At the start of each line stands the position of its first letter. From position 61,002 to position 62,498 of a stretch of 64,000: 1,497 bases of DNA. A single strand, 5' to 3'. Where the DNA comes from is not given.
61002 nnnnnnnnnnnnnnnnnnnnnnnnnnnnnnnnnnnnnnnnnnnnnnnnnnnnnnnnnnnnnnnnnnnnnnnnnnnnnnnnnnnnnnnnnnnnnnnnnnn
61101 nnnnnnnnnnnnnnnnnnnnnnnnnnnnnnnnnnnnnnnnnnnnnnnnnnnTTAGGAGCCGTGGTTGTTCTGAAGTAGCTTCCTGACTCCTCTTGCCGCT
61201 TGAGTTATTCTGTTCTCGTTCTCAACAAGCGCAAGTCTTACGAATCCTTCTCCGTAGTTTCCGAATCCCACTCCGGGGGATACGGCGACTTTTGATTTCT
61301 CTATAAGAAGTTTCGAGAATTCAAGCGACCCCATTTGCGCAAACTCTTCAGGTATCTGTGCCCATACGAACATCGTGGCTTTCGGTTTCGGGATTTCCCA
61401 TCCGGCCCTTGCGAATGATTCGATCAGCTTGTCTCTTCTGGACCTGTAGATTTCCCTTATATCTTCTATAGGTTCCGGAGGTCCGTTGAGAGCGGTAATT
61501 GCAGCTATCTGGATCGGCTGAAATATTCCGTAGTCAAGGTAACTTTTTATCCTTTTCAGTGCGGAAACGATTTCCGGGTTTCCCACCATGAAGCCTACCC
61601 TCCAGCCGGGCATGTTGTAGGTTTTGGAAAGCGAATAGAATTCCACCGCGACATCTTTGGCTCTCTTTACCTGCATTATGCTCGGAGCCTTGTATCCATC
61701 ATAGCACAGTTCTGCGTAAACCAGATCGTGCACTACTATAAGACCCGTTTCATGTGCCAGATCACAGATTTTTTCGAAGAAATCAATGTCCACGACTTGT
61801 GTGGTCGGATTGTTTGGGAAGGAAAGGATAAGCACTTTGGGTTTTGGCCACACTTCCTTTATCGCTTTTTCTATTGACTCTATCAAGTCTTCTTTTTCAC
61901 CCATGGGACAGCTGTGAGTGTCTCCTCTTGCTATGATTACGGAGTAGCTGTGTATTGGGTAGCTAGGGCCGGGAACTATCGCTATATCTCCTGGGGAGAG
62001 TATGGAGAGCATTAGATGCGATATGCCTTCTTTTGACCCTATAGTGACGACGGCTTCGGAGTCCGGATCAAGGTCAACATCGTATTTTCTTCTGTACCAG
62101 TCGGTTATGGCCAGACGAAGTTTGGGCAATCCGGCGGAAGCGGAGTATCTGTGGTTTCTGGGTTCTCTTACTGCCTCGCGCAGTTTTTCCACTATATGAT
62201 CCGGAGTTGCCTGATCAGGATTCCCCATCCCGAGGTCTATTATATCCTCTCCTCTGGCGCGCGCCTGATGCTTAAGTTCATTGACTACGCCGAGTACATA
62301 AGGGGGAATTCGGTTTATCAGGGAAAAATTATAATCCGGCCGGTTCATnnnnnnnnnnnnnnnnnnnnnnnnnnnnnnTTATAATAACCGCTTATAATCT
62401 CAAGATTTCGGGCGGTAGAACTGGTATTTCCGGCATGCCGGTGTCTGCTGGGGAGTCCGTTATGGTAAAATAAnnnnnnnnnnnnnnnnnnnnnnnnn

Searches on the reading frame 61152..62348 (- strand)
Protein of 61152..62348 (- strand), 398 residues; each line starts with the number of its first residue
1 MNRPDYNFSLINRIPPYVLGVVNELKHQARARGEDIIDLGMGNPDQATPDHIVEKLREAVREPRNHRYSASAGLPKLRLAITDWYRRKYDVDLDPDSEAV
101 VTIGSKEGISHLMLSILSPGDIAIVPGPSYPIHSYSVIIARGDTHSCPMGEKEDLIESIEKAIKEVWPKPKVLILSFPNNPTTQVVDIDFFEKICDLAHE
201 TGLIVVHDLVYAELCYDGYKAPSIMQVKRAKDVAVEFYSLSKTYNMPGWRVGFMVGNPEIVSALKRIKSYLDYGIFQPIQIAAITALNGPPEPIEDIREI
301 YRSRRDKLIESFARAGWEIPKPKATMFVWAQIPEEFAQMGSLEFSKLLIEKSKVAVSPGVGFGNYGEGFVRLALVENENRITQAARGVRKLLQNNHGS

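Call 83: search_protein_families(library=pfam, proteins=[window:61152-62348:-], max_evalue=0.00001)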
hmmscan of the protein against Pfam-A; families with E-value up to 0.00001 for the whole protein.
window:61152-62348:- (398 aa): 1 family
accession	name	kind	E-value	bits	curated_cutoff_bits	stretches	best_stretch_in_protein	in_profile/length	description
PF00155.27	Aminotran_1_2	-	4.6e-61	207.5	19.7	1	35-384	2-357/361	Aminotransferase class I and II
